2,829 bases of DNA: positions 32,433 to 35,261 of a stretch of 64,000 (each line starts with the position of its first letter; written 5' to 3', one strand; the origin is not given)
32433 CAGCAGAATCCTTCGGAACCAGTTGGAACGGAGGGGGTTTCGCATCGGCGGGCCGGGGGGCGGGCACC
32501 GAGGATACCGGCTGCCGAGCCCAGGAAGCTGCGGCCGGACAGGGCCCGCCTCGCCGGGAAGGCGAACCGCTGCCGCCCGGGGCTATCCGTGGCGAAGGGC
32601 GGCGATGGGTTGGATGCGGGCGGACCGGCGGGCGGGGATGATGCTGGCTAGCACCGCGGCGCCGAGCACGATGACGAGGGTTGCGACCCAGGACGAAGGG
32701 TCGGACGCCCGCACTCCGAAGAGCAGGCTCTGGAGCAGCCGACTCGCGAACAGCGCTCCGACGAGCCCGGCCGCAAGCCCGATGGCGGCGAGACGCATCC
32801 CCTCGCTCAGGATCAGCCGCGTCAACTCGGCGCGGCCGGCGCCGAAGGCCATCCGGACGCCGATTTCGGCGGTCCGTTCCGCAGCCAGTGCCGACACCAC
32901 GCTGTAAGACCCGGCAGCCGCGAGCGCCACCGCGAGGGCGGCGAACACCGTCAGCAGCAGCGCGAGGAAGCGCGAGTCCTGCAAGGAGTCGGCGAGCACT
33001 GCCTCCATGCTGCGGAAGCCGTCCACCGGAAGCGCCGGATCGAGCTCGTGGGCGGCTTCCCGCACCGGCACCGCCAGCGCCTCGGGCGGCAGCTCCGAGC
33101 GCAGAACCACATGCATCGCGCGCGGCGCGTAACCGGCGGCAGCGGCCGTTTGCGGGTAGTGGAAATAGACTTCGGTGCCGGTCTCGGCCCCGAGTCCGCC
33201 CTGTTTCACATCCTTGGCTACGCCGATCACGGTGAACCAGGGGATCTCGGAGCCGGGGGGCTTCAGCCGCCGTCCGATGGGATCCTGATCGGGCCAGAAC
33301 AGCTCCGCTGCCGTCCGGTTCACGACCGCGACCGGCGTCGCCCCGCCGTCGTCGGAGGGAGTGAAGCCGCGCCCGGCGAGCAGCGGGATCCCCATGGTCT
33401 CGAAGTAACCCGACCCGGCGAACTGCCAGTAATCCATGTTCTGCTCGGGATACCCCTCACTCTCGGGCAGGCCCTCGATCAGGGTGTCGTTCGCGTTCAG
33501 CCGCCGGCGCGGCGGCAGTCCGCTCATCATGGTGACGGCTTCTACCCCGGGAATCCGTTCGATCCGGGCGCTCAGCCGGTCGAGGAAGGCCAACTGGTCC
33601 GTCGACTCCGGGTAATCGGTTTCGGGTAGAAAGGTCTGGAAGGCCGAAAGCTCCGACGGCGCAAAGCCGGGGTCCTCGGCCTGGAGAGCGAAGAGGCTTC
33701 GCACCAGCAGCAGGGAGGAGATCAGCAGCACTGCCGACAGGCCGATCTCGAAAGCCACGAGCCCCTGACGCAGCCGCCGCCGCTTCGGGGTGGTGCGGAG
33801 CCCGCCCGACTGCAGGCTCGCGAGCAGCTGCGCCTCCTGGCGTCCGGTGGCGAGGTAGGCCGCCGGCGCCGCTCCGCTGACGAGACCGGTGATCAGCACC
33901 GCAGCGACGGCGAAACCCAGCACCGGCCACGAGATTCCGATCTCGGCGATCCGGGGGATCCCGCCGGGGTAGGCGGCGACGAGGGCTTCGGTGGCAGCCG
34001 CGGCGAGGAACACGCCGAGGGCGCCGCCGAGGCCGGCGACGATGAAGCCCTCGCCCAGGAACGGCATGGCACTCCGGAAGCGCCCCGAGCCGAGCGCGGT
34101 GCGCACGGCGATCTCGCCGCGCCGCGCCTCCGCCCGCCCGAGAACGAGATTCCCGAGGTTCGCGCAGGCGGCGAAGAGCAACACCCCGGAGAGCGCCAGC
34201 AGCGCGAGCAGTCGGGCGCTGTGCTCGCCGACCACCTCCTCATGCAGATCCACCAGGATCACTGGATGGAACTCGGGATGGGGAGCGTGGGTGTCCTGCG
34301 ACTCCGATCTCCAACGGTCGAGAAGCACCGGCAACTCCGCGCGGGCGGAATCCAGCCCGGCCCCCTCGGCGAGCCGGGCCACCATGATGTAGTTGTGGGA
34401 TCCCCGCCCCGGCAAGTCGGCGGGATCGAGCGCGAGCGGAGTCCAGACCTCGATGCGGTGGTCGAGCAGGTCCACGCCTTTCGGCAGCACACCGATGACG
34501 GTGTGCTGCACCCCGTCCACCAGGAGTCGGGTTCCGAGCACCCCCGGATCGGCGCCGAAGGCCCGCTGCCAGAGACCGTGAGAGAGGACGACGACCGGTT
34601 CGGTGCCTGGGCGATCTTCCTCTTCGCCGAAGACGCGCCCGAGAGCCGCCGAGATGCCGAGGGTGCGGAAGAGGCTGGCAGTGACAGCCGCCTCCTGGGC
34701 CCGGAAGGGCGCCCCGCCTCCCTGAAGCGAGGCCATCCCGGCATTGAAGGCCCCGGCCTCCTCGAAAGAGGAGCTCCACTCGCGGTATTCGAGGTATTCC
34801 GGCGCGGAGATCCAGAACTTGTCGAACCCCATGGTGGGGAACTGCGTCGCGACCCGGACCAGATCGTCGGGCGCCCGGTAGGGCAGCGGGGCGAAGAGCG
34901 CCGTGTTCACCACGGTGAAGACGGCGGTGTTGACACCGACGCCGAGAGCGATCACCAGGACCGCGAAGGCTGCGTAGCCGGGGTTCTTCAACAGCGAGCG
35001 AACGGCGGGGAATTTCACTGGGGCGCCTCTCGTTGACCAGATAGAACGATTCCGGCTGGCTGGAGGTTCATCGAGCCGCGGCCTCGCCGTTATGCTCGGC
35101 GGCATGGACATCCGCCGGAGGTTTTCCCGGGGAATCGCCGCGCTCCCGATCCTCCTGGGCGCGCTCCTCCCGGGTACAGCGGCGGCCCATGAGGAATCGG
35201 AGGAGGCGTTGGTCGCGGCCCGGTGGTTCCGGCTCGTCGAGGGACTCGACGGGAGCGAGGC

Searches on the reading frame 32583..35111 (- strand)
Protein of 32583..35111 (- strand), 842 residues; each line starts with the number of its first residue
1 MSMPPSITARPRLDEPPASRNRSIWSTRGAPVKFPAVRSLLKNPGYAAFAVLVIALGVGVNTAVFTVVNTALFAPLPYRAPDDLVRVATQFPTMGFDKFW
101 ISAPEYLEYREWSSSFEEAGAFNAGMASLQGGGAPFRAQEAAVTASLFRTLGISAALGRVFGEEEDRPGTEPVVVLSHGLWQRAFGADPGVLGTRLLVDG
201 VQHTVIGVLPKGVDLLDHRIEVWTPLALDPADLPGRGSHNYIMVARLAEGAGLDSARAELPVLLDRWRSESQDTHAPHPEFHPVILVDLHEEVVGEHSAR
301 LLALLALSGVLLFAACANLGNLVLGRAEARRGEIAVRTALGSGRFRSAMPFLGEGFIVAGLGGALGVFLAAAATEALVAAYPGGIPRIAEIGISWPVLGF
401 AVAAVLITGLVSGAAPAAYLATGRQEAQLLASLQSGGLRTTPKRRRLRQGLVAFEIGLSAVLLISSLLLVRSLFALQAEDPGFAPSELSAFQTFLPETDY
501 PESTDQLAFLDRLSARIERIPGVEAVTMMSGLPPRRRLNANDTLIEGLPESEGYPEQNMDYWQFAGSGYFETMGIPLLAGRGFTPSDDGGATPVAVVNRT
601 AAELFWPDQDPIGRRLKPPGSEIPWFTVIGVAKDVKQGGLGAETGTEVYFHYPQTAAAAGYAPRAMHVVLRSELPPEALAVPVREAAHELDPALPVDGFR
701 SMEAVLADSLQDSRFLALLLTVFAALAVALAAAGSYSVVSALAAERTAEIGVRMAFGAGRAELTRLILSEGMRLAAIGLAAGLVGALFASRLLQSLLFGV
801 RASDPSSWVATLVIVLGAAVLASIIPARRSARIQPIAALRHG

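Call 34: search_protein_families(library=pfam, proteins=[window:32583-35111:-], max_evalue=0.0001)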
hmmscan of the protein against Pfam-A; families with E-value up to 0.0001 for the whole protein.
window:32583-35111:- (842 aa): 2 families
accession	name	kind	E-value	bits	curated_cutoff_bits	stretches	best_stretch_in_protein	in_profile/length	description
PF12704.14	MacB_PCD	-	3.7e-36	125.8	27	2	48-260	2-204/207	MacB-like periplasmic core domain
PF02687.27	FtsX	-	1.2e-19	70.9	25.5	2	722-835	2-120/120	FtsX-like permease C-terminal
